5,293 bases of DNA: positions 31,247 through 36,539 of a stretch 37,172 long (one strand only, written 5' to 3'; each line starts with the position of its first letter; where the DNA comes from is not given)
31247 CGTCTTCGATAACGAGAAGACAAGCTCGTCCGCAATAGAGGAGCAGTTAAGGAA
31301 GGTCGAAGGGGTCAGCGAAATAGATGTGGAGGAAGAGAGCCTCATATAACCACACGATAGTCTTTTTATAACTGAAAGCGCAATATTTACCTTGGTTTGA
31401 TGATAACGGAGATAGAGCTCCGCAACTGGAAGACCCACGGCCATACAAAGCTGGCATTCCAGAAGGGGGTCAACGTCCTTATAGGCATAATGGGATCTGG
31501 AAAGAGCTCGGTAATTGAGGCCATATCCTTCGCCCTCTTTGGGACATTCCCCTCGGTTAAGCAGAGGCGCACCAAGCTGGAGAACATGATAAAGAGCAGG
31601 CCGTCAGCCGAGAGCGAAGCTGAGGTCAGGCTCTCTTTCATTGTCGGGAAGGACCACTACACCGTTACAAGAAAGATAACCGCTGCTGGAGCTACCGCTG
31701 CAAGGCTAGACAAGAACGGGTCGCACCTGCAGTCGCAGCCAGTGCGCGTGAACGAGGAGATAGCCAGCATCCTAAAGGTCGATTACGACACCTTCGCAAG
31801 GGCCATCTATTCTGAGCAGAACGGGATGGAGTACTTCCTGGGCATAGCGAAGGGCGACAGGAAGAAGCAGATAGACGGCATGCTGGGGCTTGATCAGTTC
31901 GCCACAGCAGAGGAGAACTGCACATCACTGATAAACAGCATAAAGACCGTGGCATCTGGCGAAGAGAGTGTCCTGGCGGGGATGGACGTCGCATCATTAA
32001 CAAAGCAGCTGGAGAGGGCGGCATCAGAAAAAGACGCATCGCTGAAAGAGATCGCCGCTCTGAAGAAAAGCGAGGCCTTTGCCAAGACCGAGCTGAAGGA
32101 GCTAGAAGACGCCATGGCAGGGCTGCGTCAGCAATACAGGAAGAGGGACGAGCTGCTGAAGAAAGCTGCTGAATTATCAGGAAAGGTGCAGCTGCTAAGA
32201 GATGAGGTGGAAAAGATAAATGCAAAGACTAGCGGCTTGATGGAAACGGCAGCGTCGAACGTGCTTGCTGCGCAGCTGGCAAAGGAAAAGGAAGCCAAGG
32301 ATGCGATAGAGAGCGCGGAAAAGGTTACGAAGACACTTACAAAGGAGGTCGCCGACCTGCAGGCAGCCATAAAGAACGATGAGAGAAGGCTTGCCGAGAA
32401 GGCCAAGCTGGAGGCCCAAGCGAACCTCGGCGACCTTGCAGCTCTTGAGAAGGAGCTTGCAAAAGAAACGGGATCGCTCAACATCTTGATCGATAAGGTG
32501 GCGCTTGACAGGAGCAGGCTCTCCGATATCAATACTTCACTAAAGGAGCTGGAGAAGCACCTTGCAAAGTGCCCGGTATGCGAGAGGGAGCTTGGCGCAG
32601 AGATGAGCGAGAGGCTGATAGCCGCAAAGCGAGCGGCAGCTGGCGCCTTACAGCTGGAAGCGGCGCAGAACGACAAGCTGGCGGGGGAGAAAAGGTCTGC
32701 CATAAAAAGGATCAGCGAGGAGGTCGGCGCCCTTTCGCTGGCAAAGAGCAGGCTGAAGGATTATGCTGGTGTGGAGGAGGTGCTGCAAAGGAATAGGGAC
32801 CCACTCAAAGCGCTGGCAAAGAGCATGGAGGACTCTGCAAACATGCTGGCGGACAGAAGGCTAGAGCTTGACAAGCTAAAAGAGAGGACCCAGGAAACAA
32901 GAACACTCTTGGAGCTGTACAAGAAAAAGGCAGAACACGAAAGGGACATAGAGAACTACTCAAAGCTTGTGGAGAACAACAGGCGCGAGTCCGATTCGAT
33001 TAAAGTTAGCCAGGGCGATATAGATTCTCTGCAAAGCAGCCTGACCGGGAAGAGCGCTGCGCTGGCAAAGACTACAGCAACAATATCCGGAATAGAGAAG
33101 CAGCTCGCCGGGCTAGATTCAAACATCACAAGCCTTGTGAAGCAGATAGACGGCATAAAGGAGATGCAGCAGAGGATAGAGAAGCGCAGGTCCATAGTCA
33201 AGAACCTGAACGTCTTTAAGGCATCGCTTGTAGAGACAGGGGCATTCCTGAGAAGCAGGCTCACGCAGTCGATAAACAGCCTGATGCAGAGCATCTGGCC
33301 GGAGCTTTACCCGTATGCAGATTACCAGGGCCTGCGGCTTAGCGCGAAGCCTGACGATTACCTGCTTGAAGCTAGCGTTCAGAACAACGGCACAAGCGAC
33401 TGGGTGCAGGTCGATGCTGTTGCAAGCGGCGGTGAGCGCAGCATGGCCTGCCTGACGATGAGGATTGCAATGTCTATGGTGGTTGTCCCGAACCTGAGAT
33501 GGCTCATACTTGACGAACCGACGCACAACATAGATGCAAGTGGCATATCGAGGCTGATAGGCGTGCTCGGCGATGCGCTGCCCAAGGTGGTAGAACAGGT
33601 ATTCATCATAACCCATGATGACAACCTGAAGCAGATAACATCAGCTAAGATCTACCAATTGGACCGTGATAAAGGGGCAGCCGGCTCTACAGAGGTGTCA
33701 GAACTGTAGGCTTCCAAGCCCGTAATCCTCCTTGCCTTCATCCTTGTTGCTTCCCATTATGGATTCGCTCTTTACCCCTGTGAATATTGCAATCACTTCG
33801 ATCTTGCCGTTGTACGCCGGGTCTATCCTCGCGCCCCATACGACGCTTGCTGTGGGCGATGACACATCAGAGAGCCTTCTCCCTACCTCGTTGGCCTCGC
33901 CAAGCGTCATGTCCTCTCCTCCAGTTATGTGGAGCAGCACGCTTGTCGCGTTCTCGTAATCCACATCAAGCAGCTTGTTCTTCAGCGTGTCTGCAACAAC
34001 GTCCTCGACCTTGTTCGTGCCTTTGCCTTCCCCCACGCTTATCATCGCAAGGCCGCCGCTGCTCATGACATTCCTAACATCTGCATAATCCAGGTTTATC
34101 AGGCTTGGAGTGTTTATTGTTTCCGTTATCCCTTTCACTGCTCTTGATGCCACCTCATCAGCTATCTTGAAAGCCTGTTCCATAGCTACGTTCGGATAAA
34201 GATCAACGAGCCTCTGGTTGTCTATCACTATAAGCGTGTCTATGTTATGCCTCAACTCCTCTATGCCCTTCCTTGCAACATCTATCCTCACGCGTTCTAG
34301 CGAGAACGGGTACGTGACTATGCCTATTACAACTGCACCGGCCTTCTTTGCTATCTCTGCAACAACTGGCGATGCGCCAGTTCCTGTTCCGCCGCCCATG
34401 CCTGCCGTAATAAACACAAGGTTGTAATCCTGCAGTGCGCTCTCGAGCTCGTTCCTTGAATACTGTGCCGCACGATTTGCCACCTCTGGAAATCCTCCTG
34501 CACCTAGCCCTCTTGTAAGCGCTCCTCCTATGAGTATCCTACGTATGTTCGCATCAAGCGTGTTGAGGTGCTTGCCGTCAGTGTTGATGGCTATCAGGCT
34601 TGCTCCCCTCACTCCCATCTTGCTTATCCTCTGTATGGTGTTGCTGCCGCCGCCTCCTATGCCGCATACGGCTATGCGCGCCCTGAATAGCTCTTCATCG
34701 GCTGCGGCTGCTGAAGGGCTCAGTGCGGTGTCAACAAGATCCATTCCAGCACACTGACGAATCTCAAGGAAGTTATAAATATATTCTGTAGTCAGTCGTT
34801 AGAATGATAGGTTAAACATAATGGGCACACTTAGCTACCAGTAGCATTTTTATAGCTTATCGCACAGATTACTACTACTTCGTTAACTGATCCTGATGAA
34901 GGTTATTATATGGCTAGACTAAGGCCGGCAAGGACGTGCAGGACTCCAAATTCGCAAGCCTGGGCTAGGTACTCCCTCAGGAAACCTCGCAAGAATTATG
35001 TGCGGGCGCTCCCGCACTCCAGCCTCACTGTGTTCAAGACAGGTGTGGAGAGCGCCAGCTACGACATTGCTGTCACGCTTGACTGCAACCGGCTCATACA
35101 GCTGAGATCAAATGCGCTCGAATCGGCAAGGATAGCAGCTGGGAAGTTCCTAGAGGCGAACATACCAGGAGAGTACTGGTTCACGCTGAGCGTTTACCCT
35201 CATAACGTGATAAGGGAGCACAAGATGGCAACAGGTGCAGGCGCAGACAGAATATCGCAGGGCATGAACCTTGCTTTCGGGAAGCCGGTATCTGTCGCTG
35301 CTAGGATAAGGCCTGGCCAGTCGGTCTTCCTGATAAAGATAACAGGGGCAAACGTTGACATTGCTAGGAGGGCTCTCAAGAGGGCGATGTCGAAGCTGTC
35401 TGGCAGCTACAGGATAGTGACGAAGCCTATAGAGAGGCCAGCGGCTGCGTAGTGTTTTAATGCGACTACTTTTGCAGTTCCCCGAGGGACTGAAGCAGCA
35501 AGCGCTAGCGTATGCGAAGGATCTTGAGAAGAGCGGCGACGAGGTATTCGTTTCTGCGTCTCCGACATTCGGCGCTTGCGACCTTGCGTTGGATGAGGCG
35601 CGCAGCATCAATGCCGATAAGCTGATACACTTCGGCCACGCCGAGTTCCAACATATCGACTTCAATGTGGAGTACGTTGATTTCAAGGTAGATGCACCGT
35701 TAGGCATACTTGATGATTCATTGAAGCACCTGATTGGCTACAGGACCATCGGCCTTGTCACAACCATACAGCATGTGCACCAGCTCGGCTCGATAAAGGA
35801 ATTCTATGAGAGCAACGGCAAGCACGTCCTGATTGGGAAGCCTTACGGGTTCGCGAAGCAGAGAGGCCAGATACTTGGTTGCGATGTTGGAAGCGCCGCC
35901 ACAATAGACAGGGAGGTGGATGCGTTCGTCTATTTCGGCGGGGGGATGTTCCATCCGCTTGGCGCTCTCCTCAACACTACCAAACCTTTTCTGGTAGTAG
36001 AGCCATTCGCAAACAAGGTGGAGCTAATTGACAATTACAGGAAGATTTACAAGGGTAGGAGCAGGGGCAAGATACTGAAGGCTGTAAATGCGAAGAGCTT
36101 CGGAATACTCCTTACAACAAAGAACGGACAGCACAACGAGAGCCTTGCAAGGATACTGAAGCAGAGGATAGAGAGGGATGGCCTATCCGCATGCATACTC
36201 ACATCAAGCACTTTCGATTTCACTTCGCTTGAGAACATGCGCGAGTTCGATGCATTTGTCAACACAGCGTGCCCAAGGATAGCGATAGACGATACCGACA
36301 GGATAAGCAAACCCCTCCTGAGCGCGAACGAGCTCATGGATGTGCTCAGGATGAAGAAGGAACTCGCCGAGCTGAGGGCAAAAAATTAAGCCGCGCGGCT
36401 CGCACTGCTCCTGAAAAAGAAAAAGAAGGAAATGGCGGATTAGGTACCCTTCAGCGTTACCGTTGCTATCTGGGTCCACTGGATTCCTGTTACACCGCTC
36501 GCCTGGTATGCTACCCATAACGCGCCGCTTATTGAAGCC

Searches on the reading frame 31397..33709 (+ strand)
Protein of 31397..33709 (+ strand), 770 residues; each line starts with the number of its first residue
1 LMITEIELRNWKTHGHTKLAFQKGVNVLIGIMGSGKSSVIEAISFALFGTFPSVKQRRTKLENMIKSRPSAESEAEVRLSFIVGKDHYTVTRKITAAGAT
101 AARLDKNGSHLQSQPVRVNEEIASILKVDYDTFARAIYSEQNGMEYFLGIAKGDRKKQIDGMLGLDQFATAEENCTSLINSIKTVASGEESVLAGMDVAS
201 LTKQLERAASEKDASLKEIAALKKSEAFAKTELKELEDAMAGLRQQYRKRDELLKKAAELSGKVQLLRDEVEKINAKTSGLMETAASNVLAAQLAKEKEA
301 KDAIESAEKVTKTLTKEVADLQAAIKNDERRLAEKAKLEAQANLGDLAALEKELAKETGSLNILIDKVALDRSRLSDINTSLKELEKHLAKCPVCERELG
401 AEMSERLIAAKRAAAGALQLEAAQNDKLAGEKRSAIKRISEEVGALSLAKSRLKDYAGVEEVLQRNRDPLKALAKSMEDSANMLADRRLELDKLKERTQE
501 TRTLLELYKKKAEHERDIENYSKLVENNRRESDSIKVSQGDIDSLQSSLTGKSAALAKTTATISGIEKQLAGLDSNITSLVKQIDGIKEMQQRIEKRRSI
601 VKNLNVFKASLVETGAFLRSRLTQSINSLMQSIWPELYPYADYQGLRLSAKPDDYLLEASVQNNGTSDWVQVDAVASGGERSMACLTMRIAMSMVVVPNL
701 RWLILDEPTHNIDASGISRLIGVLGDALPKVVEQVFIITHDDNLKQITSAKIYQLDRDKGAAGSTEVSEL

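Call 69: search_protein_families(library=pfam, proteins=[window:31397-33709:+], max_evalue=0.0001)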
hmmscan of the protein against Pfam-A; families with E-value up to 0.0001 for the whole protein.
window:31397-33709:+ (770 aa): 6 families
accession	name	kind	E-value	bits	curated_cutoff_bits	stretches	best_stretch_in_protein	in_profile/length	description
PF02463.25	SMC_N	-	3.4e-20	72.8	40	1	2-747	1-204/220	RecF/RecN/SMC N terminal domain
PF13476.12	AAA_23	-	2.4e-12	48.4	27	1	6-246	2-199/201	AAA domain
PF13175.12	AAA_15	-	1.2e-07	32.1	32.1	1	1-278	1-275/374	AAA ATPase domain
PF13304.12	AAA_21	-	1.8e-07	31.9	27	0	25-50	1-30/304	AAA domain, putative AbiEii toxin, Type IV TA system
PF13555.12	AAA_29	-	1.1e-06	28.7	27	1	4-49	2-48/61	P-loop containing region of AAA domain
PF04423.19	Rad50_zn_hook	-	4.1e-05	23.7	24.3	1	373-408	3-38/52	Rad50 zinc hook motif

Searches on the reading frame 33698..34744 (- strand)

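Call 69: search_protein_families(library=pfam, proteins=[window:33698-34744:-], max_evalue=0.0001)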
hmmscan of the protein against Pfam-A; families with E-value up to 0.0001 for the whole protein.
window:33698-34744:- (348 aa): 2 families
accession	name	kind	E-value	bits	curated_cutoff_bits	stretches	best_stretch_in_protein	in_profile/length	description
PF00091.31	Tubulin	-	2e-41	142.8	33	1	23-183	1-189/190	Tubulin/FtsZ family, GTPase domain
PF12327.13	FtsZ_C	-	7.9e-29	100.3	27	1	231-325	1-95/95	FtsZ family, C-terminal domain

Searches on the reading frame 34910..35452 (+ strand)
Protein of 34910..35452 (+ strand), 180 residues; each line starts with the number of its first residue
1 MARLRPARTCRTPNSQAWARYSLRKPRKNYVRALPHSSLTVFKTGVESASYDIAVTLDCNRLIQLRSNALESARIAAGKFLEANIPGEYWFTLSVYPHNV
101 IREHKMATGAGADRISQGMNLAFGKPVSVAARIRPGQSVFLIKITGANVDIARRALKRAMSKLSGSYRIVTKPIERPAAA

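Call 69: search_protein_families(library=pfam, proteins=[window:34910-35452:+], max_evalue=0.0001)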
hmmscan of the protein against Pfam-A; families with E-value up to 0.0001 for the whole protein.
window:34910-35452:+ (180 aa): 1 family
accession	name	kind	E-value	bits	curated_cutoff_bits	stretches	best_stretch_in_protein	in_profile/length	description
PF00252.24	Ribosomal_L16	-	5.9e-22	78.5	27.9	1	21-170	4-132/132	Ribosomal protein L16p/L10e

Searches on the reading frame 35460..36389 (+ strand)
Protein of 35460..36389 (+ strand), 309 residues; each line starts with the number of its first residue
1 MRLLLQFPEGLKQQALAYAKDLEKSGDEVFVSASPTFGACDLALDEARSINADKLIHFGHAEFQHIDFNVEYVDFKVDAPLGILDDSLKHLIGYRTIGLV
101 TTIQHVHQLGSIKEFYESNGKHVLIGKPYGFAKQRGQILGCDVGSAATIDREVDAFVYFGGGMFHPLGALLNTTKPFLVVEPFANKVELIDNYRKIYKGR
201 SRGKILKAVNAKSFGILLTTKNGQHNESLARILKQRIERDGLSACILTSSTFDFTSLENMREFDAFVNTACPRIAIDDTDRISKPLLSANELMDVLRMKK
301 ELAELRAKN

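Call 69: search_protein_families(library=pfam, proteins=[window:35460-36389:+], max_evalue=0.0001)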
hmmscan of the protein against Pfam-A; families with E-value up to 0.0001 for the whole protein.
window:35460-36389:+ (309 aa): 1 family
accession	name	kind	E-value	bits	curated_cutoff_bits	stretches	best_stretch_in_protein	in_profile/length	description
PF01866.22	Diphthamide_syn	-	1.4e-68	232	33.2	1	7-299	1-294/302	Putative diphthamide synthesis protein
